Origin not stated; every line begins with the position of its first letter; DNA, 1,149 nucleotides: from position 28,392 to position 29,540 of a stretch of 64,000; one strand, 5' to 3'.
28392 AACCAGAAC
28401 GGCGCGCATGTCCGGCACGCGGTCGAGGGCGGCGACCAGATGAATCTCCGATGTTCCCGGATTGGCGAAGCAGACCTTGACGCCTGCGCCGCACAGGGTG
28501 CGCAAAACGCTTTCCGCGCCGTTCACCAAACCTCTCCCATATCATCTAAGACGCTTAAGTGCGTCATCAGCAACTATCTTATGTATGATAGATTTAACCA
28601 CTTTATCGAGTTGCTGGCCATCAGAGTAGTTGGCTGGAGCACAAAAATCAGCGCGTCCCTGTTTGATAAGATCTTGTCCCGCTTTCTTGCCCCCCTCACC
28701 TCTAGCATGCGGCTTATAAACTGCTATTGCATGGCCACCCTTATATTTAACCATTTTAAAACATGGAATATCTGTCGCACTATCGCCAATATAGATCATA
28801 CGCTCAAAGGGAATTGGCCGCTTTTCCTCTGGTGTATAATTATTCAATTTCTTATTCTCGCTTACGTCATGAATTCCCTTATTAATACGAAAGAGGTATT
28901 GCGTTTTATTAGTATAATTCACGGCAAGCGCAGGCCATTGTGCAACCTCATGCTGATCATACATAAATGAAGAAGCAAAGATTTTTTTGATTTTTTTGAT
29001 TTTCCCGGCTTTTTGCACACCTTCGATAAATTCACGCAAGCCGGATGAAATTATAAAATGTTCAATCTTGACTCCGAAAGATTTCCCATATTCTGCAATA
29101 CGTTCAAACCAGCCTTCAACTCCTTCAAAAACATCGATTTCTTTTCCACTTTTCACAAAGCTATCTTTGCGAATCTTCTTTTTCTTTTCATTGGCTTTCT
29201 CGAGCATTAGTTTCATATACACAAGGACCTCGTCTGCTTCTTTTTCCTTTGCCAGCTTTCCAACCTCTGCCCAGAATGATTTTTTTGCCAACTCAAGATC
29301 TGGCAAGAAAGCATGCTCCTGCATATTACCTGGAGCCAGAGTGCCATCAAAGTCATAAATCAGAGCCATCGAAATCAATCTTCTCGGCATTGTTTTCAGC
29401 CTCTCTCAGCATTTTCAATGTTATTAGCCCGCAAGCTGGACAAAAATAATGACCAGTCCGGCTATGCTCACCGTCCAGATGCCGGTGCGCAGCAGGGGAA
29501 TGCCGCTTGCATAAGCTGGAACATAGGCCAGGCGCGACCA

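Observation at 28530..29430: Sharply AT-rich single-gene insertion (HAD-IB phosphatase) seamlessly embedded in a GC-rich operon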

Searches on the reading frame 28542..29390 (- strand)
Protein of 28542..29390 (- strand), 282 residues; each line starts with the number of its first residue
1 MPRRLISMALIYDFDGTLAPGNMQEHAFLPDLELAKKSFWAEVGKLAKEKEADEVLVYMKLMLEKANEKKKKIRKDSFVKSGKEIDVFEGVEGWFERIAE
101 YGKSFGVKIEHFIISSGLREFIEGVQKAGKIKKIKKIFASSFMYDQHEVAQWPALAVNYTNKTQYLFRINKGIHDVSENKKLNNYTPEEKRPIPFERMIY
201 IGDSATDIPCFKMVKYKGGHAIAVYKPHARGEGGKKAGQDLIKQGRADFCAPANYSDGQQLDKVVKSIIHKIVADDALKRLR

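Call 9: search_protein_families(library=pfam, proteins=[window:28542-29390:-], max_evalue=0.01)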
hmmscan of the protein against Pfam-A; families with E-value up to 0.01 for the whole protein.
window:28542-29390:- (282 aa): 3 families
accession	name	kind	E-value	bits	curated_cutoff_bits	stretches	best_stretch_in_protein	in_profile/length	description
PF12710.13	HAD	-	1.5e-12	48.8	27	1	11-212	2-189/189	haloacid dehalogenase-like hydrolase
PF06888.18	Put_Phosphatase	-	0.0003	20.7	27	1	10-210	3-184/234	Putative Phosphatase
PF00702.32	Hydrolase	-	0.0015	19.4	26.4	0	9-132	3-82/191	haloacid dehalogenase-like hydrolase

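Call 10: search_protein_families(library=ncbifam, proteins=[window:28542-29390:-], max_evalue=0.01)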
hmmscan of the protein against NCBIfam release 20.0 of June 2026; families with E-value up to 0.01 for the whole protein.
window:28542-29390:- (282 aa): 5 families
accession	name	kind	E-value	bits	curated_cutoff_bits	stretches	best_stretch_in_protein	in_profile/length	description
TIGR01488.1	HAD-SF-IB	subfamily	2.4e-09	37.4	45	1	10-214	2-177/177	HAD-IB family phosphatase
TIGR01489.1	DKMTPPase-SF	subfamily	6.7e-05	23.1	81.55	1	9-210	3-177/188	MtnX-like HAD-IB family phosphatase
TIGR01484.1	HAD-SF-IIB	subfamily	0.00083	19.5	41.8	0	189-218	190-219/221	HAD-IIB family hydrolase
TIGR01487.1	Pglycolate_arch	equivalog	0.0031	17.4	122.75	0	185-219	153-187/215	phosphoglycolate phosphatase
TIGR01662.1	HAD-SF-IIIA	subfamily_domain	0.0096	16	44.6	0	192-218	108-135/141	HAD-IIIA family hydrolase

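Call 11: search_protein_families(library=padloc, proteins=[window:28542-29390:-], max_evalue=1)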
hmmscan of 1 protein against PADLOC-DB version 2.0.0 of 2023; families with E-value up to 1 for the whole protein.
window:28542-29390:- (282 aa): 4 families
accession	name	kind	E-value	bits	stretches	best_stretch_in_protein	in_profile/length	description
PDLC05002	PDC-S34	-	3.4e-118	392.2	1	6-280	5-274/284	-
PDLC05000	PDC-S34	-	1.4e-99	332.2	1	6-276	2-264/416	-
PDLC05001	PDC-S34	-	5.6e-94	313.3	1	8-280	16-280/384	-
PDLC03467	REase_II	-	0.0039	14.5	1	97-170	262-336/365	Type II restriction enzyme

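Call 13: find_homologous_proteins(query=window:28542-29390:-)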
Query window:28542-29390:- (282 aa): 7863 proteins with E <= 0.001 among 8000 candidates; the best 120 are listed.
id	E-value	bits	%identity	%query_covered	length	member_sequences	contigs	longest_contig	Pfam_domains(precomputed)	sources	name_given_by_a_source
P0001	4.6e-185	632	100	100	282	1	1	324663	PF12710.14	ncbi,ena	-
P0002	1.0e-103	365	57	100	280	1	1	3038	PF12710.14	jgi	-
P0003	1.2e-102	361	58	100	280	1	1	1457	PF00702.33,PF12710.14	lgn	-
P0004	1.6e-102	361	58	99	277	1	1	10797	PF12710.14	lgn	-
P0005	2.9e-102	360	56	100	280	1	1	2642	PF12710.14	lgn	-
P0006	3.8e-102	360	57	100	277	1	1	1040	PF12710.14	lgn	-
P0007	6.4e-102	359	56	100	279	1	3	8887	PF12710.14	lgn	-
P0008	6.5e-102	359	57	100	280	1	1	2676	PF06888.19,PF12710.14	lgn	-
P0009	1.3e-101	358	57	100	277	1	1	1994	PF12710.14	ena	-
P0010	4.9e-101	356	57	100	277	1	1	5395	PF12710.14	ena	-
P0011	5.7e-101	356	56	100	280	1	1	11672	PF12710.14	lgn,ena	-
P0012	6.0e-101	356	56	100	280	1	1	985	PF00702.33,PF12710.14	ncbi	-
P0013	8.7e-101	355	57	100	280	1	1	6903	PF12710.14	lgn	-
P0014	9.8e-101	355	56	100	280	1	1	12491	PF12710.14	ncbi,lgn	-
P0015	1.7e-100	354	57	100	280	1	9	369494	PF12710.14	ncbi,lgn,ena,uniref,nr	ncbi:HAD family hydrolase [Geobacter sulfurreducens]|uniref:HAD family hydrolase n=1 Tax=Geobacter s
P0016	3.7e-100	353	54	100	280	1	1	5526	PF12710.14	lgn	-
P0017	4.5e-100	353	58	100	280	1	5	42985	PF06888.19,PF12710.14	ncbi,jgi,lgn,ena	-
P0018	9.6e-100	352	56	100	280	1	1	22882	PF12710.14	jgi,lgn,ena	-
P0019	1.1e-99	352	54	100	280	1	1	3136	PF12710.14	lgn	-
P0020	1.4e-99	351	57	100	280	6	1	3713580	PF06888.19,PF12710.14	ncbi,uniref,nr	ncbi:haloacid dehalogenase-like hydrolase [Trichlorobacter lovleyi]|uniref:HAD family hydrolase n=1 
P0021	1.5e-99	351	56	100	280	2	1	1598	PF12710.14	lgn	-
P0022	1.6e-99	351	56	100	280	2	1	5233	PF06888.19,PF12710.14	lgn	-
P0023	1.7e-99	351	57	100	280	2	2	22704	PF12710.14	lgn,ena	-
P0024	1.7e-99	351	54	100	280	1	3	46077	PF12710.14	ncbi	-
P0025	1.7e-99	351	57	100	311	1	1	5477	PF12710.14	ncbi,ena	-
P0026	3.5e-99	350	56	100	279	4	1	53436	PF12710.14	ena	-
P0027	3.5e-99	350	55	100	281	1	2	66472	PF00702.33,PF12710.14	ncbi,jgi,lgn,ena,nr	ncbi:MAG: haloacid dehalogenase-like hydrolase [Methylomonas sp.]|nr:haloacid dehalogenase-like hydr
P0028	4.2e-99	350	54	100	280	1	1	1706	PF12710.14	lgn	-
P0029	4.8e-99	350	57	99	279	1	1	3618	PF06888.19,PF12710.14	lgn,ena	-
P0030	5.1e-99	349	57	99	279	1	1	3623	PF06888.19,PF12710.14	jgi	-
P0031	9.2e-99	349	54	100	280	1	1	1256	PF12710.14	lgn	-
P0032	9.3e-99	349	56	99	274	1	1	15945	PF12710.14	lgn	-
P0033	1.1e-98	348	55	100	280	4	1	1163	PF06888.19,PF12710.14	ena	-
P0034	1.1e-98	348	53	100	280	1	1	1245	PF12710.14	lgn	-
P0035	1.3e-98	348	55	100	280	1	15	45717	PF00702.33,PF12710.14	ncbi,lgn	-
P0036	1.3e-98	348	55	100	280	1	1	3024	PF00702.33,PF12710.14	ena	-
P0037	1.3e-98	348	57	100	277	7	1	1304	PF06888.19,PF12710.14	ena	-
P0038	1.4e-98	348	53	100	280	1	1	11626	PF00702.33,PF12710.14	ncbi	-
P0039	1.4e-98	348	54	100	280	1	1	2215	PF12710.14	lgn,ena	-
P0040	1.5e-98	348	54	100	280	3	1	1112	PF12710.14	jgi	jgi:phosphoserine phosphatase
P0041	2.0e-98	348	53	100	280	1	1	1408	PF12710.14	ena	-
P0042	2.8e-98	347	54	99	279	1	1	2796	PF06888.19,PF12710.14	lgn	-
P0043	2.9e-98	347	56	100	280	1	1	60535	PF12710.14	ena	-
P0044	3.7e-98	347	54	100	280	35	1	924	PF12710.14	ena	-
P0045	4.0e-98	347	56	99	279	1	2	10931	PF06888.19,PF12710.14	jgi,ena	jgi:hypothetical protein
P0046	4.3e-98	346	54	100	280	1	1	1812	PF12710.14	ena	-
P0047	4.6e-98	346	53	100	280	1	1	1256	PF12710.14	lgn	-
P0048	4.7e-98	346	55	100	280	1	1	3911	PF12710.14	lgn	-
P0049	5.0e-98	346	55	100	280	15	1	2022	PF12710.14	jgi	jgi:hypothetical protein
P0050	5.1e-98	346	55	100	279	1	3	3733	PF06888.19,PF12710.14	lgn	-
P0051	5.2e-98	346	56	98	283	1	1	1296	PF12710.14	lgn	-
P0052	6.2e-98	346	53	100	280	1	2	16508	PF12710.14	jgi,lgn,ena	-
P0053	1.1e-97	345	54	99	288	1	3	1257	PF12710.14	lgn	-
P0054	1.5e-97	345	53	100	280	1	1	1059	PF12710.14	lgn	-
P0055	1.6e-97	345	54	100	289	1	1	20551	PF12710.14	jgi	jgi:phosphoserine phosphatase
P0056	1.7e-97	344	53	100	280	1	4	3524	PF12710.14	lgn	-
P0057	2.0e-97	344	55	100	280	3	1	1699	PF06888.19,PF12710.14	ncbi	-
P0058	2.4e-97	344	55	100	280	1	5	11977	PF12710.14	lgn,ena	-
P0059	2.5e-97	344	55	98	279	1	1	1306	PF12710.14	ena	-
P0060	2.5e-97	344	53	100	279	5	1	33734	PF06888.19,PF12710.14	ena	-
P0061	2.7e-97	344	55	100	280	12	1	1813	PF12710.14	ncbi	-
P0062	5.3e-97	343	54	100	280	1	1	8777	PF12710.14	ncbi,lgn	-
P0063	5.5e-97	343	56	98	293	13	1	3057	PF12710.14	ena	-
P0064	5.5e-97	343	54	100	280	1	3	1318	PF12710.14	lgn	-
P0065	5.7e-97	343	54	99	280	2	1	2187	PF12710.14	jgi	jgi:hypothetical protein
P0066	5.8e-97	343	56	100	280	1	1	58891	PF12710.14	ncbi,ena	-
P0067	6.2e-97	343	54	100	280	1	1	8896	PF12710.14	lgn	-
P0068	7.4e-97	342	55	100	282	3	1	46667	PF06888.19,PF12710.14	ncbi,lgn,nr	ncbi:MAG: haloacid dehalogenase-like hydrolase [Desulfobulbaceae bacterium]|nr:haloacid dehalogenase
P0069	7.7e-97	342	55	100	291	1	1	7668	PF12710.14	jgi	jgi:phosphoserine phosphatase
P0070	8.0e-97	342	55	99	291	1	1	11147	PF12710.14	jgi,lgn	jgi:hypothetical protein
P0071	8.3e-97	342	53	100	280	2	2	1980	PF12710.14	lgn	-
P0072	9.6e-97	342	55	100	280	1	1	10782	PF06888.19,PF12710.14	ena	-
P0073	9.9e-97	342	55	100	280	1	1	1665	PF12710.14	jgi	jgi:phosphoserine phosphatase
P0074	1.0e-96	342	55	99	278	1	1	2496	PF06888.19,PF12710.14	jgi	jgi:hypothetical protein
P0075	1.1e-96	342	54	100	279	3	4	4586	PF12710.14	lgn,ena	-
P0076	1.3e-96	342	56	99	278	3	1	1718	PF06888.19,PF12710.14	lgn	-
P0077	1.3e-96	342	54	99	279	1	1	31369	PF00702.33,PF06888.19,PF12710.14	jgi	jgi:phosphoserine phosphatase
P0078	1.4e-96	341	52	100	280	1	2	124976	PF12710.14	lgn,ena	-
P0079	1.6e-96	341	55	100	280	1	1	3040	PF12710.14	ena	-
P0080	1.7e-96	341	54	100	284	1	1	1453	PF06888.19,PF12710.14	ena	-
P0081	1.9e-96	341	58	92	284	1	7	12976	PF12710.14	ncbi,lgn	-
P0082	1.9e-96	341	52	100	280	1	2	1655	PF12710.14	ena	-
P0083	2.0e-96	341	54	100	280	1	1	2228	PF12710.14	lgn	-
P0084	2.1e-96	341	55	100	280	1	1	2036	PF12710.14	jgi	jgi:hypothetical protein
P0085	2.3e-96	341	54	100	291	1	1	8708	PF06888.19,PF12710.14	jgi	jgi:uncharacterized protein YihD (DUF1040 family)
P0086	2.4e-96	341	55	100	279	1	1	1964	PF12710.14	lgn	-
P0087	2.6e-96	341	53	100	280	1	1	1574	PF12710.14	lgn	-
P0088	2.7e-96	340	53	100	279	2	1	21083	PF00702.33,PF06888.19,PF12710.14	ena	-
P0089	3.3e-96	340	56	99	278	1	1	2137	PF06888.19,PF12710.14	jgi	-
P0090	3.4e-96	340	54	100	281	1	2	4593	PF12710.14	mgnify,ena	mgnify:CR=1 FL=1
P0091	3.4e-96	340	57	100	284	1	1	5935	PF12710.14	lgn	-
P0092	4.3e-96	340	53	100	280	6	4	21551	PF12710.14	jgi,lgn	jgi:phosphoserine phosphatase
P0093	4.4e-96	340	53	100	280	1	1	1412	PF12710.14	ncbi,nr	ncbi:MAG: haloacid dehalogenase-like hydrolase [Gammaproteobacteria bacterium]|nr:MAG: haloacid deha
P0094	4.9e-96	340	54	100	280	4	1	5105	PF06888.19,PF12710.14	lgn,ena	-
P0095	5.5e-96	339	57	99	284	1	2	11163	PF12710.14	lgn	-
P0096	6.1e-96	339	58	99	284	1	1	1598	PF12710.14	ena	-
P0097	6.2e-96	339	53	100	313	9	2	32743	PF06888.19,PF12710.14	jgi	jgi:phosphoserine phosphatase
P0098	6.3e-96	339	53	100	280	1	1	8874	PF06888.19,PF12710.14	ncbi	-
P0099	6.3e-96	339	54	100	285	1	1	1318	PF12710.14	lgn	-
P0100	6.4e-96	339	53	100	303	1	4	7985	PF12710.14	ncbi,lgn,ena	-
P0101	6.5e-96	339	54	99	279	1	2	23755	PF12710.14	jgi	jgi:hypothetical protein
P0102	7.8e-96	339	53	100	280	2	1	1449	PF12710.14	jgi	-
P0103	9.3e-96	339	53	100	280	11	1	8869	PF12710.14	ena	-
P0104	9.3e-96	339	53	100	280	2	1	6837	PF12710.14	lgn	-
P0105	9.6e-96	339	55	100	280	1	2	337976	PF12710.14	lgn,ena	-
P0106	9.8e-96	339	52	100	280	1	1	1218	PF12710.14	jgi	jgi:phosphoserine phosphatase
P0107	1.0e-95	339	55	99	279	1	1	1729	PF12710.14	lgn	-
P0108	1.1e-95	339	54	100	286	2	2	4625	PF12710.14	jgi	-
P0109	1.1e-95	338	56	97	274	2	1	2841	PF06888.19,PF12710.14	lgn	-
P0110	1.2e-95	338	56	97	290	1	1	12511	PF12710.14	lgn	-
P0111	1.3e-95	338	55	100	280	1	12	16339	PF12710.14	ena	-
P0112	1.3e-95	338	55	99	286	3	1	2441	PF06888.19,PF12710.14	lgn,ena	-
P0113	1.4e-95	338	53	100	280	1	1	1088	PF06888.19,PF12710.14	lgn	-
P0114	1.4e-95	338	54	99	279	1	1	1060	PF12710.14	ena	-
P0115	1.4e-95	338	55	100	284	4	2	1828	PF12710.14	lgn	-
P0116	1.5e-95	338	57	99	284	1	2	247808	PF12710.14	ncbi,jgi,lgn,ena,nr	ncbi:MAG: haloacid dehalogenase-like hydrolase [Prolixibacteraceae bacterium]|jgi:hypothetical prote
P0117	1.5e-95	338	54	99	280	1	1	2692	PF12710.14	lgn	-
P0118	1.6e-95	338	56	99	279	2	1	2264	PF12710.14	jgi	-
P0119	1.6e-95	338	55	100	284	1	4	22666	PF12710.14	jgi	jgi:2-hydroxy-3-keto-5-methylthiopentenyl-1-phosphate phosphatase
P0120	1.6e-95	338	54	98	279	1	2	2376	PF06888.19,PF12710.14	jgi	-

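Call 15: find_encoding_contigs(protein=window:28542-29390:-, flank=10000, max_places=10)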
Protein window:28542-29390:- (282 aa): no gene with exactly this product is on record in the collection.

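Call 16: find_encoding_contigs(protein=P0001, flank=10000, max_places=4)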
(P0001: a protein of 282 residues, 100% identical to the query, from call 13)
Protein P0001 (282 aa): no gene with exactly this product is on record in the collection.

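Call 17: find_encoding_contigs(protein=P0015, flank=10000, max_places=5)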
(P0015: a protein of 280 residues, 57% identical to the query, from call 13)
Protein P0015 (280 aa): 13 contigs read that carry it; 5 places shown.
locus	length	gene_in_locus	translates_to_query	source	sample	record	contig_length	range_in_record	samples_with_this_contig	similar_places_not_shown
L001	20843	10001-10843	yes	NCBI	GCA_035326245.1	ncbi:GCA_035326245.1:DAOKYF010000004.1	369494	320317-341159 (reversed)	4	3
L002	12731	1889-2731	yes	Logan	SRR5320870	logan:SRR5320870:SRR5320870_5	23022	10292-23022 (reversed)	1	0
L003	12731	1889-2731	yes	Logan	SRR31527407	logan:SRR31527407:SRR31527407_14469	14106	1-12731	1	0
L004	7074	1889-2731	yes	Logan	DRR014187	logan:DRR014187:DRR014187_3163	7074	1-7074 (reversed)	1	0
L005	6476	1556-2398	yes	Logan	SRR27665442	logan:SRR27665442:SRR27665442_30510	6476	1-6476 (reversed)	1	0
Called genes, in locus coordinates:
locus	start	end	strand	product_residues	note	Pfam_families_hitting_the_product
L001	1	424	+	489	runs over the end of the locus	PF00148:Oxidored_nitro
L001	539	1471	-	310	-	PF03601:Cons_hypoth698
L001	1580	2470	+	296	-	PF00126:HTH_1, PF03466:LysR_substrate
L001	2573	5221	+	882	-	PF11845:Tll0287-like, PF08447:PAS_3, PF00989:PAS, PF08448:PAS_4 (weak), PF13426:PAS_9, PF00512:HisKA, PF02518:HATPase_c, PF00072:Response_reg, +2 more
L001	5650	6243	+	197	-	PF01420:Methylase_S (weak)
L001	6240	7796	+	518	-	PF12161:HsdM_N, PF02384:N6_Mtase, PF01170:UPF0020 (weak), PF13847:Methyltransf_31 (weak), PF07669:Eco57I (weak)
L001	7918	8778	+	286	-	PF02498:Bro-N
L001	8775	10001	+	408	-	PF01420:Methylase_S (weak)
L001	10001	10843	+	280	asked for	PF12710:HAD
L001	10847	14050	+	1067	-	PF04313:HSDR_N, PF04851:ResIII, PF18766:SWI2_SNF2, PF22679:T1R_D3-like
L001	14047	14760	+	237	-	PF01863:YgjP-like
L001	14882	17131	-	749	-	PF08448:PAS_4 (faint), PF00989:PAS, PF13188:PAS_8 (weak), PF08447:PAS_3 (weak), PF13426:PAS_9, PF08447:PAS_3, PF00512:HisKA, PF02518:HATPase_c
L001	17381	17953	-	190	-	PF00210:Ferritin, PF02915:Rubrerythrin, PF23458:DUF7130, PF21349:RUBY_RBDX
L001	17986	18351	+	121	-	-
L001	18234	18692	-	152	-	PF01475:FUR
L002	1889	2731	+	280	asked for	PF12710:HAD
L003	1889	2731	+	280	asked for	PF12710:HAD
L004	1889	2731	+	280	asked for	PF12710:HAD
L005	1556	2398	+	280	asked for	PF12710:HAD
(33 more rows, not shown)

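Call 18: find_encoding_contigs(protein=P0020, flank=10000, max_places=3)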
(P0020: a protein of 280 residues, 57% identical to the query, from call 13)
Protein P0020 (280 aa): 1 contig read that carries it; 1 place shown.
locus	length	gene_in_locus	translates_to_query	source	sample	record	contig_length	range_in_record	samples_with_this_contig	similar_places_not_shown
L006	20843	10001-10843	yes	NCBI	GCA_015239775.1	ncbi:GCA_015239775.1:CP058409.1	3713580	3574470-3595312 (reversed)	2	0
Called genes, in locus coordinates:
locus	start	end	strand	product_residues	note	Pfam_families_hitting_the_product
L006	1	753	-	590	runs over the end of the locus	PF14537:Cytochrom_c3_2, PF01946:Thi4 (weak), PF00890:FAD_binding_2, PF01134:GIDA (weak), PF01266:DAO, PF01494:FAD_binding_3, PF03486:HI0933_like, PF12831:FAD_oxidored, +4 more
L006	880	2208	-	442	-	PF03600:CitMHS (faint), PF03605:DcuA_DcuB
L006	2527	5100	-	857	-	PF00027:cNMP_binding, PF00158:Sigma54_activat, PF14532:Sigma54_activ_2, PF25601:AAA_lid_14, PF12801:Fer4_5 (faint)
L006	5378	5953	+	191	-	-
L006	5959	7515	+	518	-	PF12161:HsdM_N, PF02384:N6_Mtase, PF01170:UPF0020 (weak), PF07669:Eco57I (weak)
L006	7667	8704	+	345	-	PF13310:Virulence_RhuM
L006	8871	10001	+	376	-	PF01420:Methylase_S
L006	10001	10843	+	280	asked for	PF06888:Put_Phosphatase (weak), PF12710:HAD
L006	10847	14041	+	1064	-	PF04313:HSDR_N, PF04851:ResIII, PF18766:SWI2_SNF2, PF22679:T1R_D3-like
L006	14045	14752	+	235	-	PF01863:YgjP-like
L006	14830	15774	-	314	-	PF06719:AraC_N, PF00165:HTH_AraC (faint), PF12833:HTH_18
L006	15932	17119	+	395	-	PF00465:Fe-ADH, PF13685:Fe-ADH_2, PF25137:ADH_Fe_C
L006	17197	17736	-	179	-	PF01323:DSBA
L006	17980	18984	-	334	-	-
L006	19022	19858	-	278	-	PF00691:OmpA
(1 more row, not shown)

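Call 24: list_cluster_members(proteins=[P0001, P0015, P0116])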
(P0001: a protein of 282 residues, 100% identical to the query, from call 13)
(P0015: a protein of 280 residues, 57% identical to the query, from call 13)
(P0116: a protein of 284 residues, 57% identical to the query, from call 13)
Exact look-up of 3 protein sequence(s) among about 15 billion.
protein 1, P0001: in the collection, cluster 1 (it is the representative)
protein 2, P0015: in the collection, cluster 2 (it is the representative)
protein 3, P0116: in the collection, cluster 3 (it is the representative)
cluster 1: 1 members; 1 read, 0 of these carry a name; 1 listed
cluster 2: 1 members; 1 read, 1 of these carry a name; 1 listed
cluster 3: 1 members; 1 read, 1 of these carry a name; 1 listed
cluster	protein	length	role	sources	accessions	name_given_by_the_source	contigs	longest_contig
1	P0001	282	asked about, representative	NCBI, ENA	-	-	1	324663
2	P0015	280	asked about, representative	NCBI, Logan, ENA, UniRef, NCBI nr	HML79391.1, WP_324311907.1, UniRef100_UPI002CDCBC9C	HAD family hydrolase [Geobacter sulfurreducens] | HAD family hydrolase n=1 Tax=Geobacter sulfurreducens TaxID=35554 RepID=UPI002CDCBC9C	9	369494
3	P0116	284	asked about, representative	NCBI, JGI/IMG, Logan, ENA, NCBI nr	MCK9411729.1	MAG: haloacid dehalogenase-like hydrolase [Prolixibacteraceae bacterium] | hypothetical protein | haloacid dehalogenase-like hydrolase [Prolixibacteraceae bacterium]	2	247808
